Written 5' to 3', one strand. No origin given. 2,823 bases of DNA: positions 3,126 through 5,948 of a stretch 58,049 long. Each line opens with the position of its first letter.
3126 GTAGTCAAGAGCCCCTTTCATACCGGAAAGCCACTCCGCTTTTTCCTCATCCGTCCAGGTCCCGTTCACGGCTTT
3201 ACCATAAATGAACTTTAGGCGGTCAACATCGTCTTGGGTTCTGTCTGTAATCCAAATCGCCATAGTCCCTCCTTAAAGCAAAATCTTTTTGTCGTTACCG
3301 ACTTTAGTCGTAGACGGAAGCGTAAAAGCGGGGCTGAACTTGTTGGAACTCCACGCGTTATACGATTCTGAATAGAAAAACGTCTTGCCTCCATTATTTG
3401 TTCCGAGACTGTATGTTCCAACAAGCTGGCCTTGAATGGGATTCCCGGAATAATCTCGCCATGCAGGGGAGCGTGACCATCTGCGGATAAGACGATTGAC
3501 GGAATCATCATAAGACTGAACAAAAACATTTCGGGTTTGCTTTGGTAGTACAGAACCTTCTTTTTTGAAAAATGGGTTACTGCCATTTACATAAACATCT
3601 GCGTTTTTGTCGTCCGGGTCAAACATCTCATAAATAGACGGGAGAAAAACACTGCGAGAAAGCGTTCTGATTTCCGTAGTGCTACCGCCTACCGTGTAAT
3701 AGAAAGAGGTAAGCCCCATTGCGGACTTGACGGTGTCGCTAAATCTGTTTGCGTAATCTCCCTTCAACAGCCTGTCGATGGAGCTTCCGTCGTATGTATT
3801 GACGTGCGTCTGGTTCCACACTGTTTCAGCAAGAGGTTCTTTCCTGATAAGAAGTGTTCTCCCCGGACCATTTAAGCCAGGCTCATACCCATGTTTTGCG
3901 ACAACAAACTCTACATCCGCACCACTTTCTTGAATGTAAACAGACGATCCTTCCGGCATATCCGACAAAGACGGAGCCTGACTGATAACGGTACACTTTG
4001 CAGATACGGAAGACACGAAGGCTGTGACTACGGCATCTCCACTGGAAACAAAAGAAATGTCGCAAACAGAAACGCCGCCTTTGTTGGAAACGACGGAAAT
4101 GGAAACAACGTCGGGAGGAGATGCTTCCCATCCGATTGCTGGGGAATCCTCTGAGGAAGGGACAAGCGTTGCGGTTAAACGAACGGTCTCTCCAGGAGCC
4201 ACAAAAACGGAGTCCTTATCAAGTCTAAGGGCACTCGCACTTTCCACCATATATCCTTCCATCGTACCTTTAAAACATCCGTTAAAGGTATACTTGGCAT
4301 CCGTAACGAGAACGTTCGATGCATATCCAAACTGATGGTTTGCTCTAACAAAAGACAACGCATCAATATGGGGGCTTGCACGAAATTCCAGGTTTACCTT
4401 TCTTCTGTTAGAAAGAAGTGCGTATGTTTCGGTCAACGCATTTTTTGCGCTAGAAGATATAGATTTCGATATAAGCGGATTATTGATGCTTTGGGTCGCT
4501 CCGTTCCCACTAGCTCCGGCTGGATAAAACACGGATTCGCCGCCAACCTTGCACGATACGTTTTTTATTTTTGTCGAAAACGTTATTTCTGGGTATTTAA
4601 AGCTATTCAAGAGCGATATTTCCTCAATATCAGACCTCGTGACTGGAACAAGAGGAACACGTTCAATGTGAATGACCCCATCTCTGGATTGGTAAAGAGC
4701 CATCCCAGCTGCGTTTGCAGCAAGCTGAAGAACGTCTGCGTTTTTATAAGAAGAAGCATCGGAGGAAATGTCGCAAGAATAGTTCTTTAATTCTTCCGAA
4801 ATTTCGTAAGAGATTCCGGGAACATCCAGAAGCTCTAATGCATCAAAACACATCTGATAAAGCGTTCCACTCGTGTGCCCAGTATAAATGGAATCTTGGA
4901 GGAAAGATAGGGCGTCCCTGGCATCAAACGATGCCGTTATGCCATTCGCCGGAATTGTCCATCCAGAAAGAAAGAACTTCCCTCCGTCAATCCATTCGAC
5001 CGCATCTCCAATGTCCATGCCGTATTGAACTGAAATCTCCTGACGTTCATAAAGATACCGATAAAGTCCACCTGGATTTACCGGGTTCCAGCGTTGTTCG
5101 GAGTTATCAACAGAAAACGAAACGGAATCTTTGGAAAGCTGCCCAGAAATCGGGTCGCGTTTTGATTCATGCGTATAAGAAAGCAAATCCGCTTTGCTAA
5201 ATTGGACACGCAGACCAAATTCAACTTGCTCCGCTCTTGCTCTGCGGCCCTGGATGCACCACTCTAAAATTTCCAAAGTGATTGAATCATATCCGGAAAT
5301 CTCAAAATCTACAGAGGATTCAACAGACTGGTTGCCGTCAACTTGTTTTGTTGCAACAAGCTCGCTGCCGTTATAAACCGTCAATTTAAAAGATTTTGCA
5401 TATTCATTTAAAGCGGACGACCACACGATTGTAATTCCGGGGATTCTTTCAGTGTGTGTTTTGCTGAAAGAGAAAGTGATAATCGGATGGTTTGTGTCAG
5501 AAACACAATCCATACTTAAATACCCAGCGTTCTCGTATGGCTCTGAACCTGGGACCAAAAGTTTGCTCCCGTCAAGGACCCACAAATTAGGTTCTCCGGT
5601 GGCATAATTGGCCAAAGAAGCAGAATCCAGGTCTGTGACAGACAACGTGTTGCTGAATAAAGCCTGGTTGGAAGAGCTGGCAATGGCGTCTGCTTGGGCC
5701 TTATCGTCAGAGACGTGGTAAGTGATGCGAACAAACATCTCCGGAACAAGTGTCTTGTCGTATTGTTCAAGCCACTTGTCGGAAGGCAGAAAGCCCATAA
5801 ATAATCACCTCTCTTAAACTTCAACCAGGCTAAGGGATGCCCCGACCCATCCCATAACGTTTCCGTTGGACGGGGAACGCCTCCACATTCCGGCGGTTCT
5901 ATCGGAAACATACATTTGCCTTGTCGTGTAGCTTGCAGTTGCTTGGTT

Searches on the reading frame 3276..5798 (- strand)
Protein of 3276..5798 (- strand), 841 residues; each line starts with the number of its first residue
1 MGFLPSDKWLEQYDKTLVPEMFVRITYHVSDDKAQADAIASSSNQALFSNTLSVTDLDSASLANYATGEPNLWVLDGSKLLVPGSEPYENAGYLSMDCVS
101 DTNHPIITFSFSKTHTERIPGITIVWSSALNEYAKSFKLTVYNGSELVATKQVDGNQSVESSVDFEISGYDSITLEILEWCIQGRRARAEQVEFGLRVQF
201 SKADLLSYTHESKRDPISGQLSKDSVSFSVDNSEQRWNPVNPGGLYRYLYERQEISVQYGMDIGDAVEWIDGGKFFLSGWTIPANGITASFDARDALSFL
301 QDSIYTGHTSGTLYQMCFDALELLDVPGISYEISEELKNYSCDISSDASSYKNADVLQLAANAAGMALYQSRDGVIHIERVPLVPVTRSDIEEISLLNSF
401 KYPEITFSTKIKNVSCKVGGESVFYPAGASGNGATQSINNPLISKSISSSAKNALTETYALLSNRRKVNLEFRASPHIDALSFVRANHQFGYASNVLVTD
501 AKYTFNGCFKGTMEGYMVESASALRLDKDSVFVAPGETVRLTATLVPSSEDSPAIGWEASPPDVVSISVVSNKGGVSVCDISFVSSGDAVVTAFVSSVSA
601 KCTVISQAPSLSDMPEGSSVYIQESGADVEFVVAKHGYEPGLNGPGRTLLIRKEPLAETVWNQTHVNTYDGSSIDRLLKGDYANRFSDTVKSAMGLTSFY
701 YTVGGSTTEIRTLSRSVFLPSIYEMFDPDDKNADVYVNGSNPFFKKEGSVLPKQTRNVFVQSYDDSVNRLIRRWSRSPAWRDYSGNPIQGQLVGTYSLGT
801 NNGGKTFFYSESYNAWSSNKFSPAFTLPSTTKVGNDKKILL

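Call 13: search_protein_families(library=pfam, max_evalue=0.001, proteins=[window:3276-5798:-])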
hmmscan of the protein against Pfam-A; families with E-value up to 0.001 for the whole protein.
seq(841 aa): 2 families
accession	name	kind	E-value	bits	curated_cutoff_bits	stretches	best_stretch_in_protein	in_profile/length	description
PF19789.6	DUF6273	-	1.5e-11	44.9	23.5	1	646-783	2-137/172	Domain of unknown function (DUF6273)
PF02368.24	Big_2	-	6.8e-05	23.2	22.8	1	525-603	6-76/79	Bacterial Ig-like domain (group 2)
